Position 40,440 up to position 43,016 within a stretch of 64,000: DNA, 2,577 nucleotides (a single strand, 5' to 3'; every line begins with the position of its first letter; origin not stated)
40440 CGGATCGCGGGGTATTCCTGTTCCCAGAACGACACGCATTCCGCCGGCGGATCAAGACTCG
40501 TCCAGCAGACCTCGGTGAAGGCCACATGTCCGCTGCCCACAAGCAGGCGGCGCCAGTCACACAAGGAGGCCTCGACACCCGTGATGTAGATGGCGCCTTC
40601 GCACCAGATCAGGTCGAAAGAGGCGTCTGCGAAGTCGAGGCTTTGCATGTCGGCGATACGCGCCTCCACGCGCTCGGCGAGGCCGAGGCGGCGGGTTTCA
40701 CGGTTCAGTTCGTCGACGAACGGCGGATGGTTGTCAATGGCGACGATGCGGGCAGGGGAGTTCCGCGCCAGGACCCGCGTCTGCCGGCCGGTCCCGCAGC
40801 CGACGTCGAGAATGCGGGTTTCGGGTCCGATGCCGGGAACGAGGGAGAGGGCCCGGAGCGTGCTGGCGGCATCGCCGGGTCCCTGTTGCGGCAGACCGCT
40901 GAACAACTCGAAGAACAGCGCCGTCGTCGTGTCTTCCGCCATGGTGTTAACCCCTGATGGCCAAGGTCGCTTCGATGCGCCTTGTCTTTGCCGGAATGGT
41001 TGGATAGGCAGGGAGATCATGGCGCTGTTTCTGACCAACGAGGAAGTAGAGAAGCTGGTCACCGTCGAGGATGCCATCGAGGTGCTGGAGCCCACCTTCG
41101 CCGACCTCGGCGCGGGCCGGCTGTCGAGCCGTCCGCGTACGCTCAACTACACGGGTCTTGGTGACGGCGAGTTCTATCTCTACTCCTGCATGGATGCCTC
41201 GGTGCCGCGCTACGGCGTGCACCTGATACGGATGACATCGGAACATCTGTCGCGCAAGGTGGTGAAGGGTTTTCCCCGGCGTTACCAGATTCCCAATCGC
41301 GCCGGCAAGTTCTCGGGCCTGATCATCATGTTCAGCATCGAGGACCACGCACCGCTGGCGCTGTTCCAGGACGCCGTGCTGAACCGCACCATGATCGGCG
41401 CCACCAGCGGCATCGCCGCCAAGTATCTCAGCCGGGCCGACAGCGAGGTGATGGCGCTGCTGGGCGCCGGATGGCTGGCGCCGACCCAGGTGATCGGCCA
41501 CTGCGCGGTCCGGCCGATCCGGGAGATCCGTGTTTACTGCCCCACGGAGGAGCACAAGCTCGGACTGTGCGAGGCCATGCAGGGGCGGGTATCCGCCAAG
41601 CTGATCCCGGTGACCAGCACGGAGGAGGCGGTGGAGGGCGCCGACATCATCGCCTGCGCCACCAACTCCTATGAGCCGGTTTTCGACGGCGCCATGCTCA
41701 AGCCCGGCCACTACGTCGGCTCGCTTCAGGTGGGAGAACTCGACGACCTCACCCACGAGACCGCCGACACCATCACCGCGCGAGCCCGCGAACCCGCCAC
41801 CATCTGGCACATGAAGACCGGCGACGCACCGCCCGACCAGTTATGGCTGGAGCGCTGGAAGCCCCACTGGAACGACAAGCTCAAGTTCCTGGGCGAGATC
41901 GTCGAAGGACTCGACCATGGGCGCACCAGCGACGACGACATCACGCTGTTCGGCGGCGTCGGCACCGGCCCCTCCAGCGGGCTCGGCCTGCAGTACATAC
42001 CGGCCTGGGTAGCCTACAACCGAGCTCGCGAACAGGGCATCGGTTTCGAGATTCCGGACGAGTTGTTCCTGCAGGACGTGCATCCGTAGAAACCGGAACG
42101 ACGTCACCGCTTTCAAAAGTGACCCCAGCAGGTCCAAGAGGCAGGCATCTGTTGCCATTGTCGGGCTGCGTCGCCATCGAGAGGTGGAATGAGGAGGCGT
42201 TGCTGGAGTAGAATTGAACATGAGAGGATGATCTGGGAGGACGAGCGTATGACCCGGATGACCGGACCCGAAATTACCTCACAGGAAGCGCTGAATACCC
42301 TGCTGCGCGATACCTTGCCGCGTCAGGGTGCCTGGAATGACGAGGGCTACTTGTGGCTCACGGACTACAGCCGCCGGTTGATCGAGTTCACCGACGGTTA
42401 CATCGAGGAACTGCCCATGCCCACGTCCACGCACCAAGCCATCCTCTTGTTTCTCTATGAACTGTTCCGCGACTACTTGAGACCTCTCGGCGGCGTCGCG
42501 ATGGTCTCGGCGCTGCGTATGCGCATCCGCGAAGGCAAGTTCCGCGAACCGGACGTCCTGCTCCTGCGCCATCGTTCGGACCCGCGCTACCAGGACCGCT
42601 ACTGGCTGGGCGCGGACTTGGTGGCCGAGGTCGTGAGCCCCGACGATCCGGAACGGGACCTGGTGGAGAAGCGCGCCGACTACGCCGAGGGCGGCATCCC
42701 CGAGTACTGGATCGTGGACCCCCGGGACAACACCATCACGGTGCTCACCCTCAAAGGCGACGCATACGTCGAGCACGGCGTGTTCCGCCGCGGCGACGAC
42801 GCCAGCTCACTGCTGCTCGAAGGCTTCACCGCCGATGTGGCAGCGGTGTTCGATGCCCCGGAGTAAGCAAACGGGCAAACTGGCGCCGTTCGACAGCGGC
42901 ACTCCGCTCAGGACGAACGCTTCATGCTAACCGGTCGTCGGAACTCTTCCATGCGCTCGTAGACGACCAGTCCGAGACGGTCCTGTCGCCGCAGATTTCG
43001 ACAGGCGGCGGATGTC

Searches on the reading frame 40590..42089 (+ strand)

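Call 37: search_protein_families(library=pfam, proteins=[window:40590-42089:+], max_evalue=0.001)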
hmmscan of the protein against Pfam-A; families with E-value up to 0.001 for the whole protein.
window:40590-42089:+ (499 aa): 2 families
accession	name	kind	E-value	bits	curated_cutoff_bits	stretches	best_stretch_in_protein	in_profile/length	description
PF02423.21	OCD_Mu_crystall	-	5.8e-35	121.2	24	1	146-458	4-294/314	Ornithine cyclodeaminase/mu-crystallin family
PF01488.26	Shikimate_DH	-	1.4e-05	25.7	24.3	1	276-371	3-96/138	Shikimate / quinate 5-dehydrogenase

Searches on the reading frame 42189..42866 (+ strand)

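Call 37: search_protein_families(library=pfam, proteins=[window:42189-42866:+], max_evalue=0.001)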
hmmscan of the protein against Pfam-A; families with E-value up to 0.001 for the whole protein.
window:42189-42866:+ (225 aa): 1 family
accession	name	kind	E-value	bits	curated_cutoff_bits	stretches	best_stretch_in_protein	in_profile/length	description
PF05685.18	Uma2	-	5.9e-32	111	27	1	57-218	7-172/172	Putative restriction endonuclease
